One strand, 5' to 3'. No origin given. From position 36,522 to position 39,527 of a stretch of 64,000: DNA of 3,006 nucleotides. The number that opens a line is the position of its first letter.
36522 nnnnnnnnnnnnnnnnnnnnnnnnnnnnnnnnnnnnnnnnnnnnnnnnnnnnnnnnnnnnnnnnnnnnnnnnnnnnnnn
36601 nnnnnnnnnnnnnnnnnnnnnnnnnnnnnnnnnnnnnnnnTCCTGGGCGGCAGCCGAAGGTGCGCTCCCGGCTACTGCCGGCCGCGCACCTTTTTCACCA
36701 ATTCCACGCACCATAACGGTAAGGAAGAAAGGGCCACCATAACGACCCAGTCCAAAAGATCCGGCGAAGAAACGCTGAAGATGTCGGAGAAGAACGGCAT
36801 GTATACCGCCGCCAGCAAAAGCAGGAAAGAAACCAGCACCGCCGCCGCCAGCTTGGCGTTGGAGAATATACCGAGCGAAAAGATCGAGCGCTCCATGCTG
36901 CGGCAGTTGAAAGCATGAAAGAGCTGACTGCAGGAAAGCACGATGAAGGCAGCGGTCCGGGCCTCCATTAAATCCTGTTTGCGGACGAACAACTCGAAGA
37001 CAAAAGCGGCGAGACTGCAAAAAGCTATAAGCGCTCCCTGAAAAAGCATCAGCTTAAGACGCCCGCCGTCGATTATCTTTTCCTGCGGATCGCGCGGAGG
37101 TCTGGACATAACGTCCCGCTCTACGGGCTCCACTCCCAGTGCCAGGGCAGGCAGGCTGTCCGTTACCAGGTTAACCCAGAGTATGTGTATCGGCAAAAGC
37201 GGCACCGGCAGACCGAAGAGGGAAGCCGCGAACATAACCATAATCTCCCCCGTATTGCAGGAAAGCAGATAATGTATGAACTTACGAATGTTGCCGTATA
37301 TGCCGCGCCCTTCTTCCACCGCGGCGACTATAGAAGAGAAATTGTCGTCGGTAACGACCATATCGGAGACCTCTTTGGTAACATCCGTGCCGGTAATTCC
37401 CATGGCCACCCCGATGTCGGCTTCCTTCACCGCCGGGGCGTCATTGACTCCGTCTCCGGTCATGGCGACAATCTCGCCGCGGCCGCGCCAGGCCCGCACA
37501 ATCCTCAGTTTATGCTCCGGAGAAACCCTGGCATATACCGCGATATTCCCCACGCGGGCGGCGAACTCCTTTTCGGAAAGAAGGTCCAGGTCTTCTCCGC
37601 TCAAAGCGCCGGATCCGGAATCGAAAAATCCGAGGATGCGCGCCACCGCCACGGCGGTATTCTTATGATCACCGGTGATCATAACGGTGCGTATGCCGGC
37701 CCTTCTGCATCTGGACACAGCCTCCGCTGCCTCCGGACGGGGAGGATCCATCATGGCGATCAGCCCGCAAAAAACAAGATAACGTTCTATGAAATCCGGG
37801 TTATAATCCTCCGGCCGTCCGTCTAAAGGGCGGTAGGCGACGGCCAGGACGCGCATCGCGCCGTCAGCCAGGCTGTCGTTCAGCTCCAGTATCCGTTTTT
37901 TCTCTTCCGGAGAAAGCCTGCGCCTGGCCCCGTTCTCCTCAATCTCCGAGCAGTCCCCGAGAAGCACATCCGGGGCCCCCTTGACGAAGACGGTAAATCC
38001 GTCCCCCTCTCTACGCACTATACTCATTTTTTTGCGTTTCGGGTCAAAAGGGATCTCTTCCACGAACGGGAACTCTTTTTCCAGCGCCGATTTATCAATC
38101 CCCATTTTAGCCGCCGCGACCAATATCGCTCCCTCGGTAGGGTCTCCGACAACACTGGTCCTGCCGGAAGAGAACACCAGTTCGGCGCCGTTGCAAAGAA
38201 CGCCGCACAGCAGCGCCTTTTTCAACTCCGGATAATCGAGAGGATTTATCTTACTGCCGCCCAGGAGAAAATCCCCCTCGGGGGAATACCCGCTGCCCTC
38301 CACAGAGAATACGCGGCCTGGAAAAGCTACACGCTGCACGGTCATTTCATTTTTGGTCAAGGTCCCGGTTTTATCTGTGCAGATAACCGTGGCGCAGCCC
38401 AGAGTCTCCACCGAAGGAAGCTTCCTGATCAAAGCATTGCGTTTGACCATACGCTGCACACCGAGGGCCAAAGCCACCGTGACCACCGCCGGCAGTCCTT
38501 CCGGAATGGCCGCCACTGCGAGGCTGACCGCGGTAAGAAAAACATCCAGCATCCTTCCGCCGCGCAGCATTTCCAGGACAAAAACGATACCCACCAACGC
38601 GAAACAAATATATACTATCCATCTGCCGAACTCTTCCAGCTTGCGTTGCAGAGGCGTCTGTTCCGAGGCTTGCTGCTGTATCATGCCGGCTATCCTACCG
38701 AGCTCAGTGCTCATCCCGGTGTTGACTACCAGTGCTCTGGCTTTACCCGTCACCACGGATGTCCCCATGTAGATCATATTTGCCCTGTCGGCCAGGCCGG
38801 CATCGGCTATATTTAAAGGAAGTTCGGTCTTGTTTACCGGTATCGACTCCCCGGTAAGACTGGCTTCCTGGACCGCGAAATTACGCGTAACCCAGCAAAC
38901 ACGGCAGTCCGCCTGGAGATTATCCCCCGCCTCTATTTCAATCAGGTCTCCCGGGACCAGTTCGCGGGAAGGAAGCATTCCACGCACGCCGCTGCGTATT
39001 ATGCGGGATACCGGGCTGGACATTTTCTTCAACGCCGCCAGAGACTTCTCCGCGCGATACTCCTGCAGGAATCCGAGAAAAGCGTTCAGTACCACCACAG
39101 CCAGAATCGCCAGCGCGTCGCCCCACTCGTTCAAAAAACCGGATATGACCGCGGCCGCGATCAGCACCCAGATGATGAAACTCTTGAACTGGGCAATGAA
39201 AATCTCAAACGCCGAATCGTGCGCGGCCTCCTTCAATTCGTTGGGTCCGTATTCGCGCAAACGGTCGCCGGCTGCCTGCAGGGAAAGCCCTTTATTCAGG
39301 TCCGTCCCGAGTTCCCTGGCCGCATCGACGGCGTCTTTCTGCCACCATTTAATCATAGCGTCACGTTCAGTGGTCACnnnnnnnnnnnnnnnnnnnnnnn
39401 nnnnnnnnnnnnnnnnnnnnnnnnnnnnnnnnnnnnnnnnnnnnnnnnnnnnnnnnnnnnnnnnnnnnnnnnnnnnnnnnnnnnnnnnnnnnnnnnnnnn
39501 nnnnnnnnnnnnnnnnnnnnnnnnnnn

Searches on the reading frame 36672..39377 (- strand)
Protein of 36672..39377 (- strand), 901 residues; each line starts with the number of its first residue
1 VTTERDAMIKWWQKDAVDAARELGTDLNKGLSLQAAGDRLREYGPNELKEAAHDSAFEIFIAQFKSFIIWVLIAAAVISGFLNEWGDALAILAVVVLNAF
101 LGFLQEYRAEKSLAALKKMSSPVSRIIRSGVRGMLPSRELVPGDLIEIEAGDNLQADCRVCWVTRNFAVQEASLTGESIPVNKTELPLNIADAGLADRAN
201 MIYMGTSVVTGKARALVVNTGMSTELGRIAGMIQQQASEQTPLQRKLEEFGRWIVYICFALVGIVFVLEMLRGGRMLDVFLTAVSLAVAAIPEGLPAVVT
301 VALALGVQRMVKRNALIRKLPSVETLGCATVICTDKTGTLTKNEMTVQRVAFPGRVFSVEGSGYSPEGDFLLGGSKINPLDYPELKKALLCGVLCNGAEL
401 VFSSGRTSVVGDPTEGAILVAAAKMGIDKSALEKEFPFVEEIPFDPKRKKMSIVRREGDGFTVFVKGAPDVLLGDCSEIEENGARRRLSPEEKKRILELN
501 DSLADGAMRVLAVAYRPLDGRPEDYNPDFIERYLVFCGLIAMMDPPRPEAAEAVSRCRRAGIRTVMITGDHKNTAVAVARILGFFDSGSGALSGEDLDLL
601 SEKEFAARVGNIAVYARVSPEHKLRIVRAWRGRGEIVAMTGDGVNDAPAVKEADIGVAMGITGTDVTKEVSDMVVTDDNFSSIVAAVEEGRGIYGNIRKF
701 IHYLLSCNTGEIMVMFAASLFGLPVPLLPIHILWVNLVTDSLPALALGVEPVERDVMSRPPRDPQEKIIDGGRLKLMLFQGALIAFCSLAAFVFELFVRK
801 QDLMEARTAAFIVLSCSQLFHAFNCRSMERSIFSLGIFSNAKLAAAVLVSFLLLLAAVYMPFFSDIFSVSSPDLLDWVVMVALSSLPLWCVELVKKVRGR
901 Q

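Call 3: search_protein_families(library=pfam, proteins=[window:36672-39377:-], max_evalue=0.01)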
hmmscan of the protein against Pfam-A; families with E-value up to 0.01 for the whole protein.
window:36672-39377:- (901 aa): 7 families
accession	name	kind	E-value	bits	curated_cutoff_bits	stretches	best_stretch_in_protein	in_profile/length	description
PF00689.26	Cation_ATPase_C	-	1.3e-57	194.8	27.3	1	724-896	1-174/175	Cation transporting ATPase, C-terminus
PF00122.25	E1-E2_ATPase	-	5.1e-50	169.9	28.1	1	119-313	2-181/181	E1-E2 ATPase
PF13246.12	Cation_ATPase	-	3.9e-21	75.3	21.7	1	393-479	1-91/91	Cation transport ATPase (P-type)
PF00702.32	Hydrolase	-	1.8e-20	74.6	26.4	1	516-654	66-191/191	haloacid dehalogenase-like hydrolase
PF00690.31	Cation_ATPase_N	-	1.1e-19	70.3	20.4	1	11-79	1-69/69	Cation transporter/ATPase, N-terminus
PF12710.13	HAD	-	8e-06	26.8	27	1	506-649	53-187/189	haloacid dehalogenase-like hydrolase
PF08282.18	Hydrolase_3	-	0.0058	16.8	20.9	1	636-684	205-252/255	haloacid dehalogenase-like hydrolase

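Call 4: search_protein_families(library=ncbifam, proteins=[window:36672-39377:-], max_evalue=0.01)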
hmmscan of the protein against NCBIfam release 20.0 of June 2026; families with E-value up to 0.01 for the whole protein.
window:36672-39377:- (901 aa): 25 families
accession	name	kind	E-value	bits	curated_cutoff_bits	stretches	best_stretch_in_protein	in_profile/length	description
TIGR01522.1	ATPase-IIA2_Ca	equivalog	1.8e-224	747.2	798.3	1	18-898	11-850/854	calcium-transporting P-type ATPase, PMR1-type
TIGR01116.1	ATPase-IIA1_Ca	equivalog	9.7e-208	692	703.4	1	61-897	2-796/799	calcium-translocating P-type ATPase, SERCA-type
TIGR01523.1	ATPase-IID_K-Na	equivalog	3.4e-153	511.5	645.05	3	386-863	431-954/997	potassium/sodium efflux P-type ATPase, fungal-type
TIGR01517.1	ATPase-IIB_Ca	equivalog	1.4e-146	490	507.05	2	394-897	398-879/882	calcium-translocating P-type ATPase, PMCA-type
TIGR01106.1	ATPase-IIC_X-K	subfamily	3.7e-134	448.8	946.1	2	19-590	25-613/997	Na,H/K antiporter P-type ATPase subunit alpha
TIGR01647.1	ATPase-IIIA_H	equivalog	8.6e-127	424.3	615.5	2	30-351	1-308/755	plasma-membrane proton-efflux P-type ATPase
TIGR01524.1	ATPase-IIIB_Mg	equivalog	5.3e-126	421.6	610.75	2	18-348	22-355/867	magnesium-translocating P-type ATPase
NF011702.0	PRK15122.1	subfamily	1.8e-108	363.7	975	2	428-862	435-861/907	magnesium-translocating P-type ATPase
TIGR01494.1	ATPase_P-type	subfamily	3.7e-101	338.9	62.3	4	606-730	356-475/478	HAD-IC family P-type ATPase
TIGR01525.1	ATPase-IB_hvy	subfamily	2.4e-74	251.2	346.25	3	73-353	6-272/560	heavy metal translocating P-type ATPase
TIGR01657.1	P-ATPase-V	hypoth_equivalog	4.3e-68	229.8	618.25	2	28-585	137-698/1055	ATP13A2 family polyamine export P-type ATPase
TIGR01512.1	ATPase-IB2_Cd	subfamily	6.9e-60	203.1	313.5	3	72-351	5-256/494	cadmium family heavy metal-translocating P-type ATPase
TIGR01511.1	ATPase-IB1_Cu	subfamily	4.1e-47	161.3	397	3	89-353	46-285/542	copper-translocating P-type ATPase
NF008262.1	PRK11033.1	equivalog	1.2e-44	153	1005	3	67-350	176-446/731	zinc/cadmium/mercury/lead-transporting ATPase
NF033775.1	P_type_ZntA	exception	7.9e-36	123.6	1240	3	67-350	181-451/732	Zn(II)/Cd(II)/Pb(II) translocating P-type ATPase ZntA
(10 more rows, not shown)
